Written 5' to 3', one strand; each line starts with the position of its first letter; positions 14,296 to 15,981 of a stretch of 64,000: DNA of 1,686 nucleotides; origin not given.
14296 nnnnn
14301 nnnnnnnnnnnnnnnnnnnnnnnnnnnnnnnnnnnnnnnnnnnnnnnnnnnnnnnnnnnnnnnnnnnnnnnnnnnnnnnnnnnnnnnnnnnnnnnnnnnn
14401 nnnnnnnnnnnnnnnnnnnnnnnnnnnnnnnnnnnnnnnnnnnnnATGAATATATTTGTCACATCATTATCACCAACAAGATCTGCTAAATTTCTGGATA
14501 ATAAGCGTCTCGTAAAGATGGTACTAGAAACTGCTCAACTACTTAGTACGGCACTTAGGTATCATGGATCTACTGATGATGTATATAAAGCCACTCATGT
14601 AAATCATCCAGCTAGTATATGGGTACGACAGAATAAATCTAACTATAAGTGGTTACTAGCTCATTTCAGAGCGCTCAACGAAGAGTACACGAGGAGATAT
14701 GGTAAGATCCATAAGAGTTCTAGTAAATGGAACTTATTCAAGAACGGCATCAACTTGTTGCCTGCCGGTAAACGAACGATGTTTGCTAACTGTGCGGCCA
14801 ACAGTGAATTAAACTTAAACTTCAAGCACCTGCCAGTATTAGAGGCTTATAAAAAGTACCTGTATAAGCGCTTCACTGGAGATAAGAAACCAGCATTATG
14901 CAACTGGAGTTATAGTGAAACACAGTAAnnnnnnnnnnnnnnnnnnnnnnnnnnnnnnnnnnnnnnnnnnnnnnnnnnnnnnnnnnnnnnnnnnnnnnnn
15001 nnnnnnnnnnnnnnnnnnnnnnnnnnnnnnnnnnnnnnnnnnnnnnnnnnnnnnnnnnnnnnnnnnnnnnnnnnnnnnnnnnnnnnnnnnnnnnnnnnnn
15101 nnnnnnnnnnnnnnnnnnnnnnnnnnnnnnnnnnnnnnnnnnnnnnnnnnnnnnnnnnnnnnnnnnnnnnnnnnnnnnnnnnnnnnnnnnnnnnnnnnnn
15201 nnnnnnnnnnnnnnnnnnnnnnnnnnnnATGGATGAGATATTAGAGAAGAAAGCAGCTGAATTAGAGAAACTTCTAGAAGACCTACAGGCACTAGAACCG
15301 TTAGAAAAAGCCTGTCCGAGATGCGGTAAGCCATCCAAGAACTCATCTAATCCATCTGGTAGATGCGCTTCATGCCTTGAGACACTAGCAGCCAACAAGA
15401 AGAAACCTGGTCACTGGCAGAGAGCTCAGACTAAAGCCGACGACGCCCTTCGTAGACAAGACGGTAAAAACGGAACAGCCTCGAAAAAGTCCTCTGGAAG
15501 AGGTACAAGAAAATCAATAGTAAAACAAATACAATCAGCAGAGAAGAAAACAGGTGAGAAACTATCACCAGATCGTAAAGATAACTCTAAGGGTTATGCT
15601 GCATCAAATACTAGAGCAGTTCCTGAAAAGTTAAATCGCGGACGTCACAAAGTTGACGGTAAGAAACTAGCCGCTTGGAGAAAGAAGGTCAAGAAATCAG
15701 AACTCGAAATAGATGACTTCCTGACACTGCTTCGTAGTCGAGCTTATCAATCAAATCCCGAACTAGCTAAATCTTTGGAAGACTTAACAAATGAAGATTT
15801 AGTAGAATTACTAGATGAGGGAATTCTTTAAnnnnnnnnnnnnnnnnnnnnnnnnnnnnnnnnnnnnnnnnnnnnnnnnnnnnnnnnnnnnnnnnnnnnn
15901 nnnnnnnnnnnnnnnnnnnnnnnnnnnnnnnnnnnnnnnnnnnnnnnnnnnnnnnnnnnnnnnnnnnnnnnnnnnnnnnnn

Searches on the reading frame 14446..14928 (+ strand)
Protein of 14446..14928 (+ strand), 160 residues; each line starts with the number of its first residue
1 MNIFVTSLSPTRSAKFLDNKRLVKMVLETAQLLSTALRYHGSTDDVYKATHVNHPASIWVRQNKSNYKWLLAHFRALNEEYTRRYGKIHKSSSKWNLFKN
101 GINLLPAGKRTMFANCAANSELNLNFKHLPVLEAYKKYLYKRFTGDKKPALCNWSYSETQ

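Call 16: search_protein_families(library=phrogs, proteins=[window:14446-14928:+], max_evalue=0.001)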
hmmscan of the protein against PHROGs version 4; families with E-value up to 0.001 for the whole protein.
window:14446-14928:+ (160 aa): 1 family
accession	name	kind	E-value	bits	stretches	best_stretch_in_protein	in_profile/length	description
phrog_624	-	DNA, RNA and nucleotide metabolism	2.4e-44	153.3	1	1-149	1-154/309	DNA binding protein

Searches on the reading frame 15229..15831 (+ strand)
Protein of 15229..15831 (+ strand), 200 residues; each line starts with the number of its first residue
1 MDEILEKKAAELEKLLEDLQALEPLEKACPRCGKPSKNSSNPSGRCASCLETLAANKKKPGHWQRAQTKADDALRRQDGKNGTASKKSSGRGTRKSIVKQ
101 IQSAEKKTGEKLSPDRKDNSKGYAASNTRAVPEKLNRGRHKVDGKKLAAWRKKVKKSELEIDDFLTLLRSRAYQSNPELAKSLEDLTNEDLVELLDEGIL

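Call 16: search_protein_families(library=phrogs, proteins=[window:15229-15831:+], max_evalue=0.001)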
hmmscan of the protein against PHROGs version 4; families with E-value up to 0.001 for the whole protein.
window:15229-15831:+ (200 aa): 2 families
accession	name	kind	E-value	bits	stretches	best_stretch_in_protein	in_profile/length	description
phrog_1035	-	DNA, RNA and nucleotide metabolism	1.2e-05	26.3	1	27-160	64-231/271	endonuclease VII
phrog_3322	-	DNA, RNA and nucleotide metabolism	9.3e-05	23.3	1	105-156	99-150/162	endonuclease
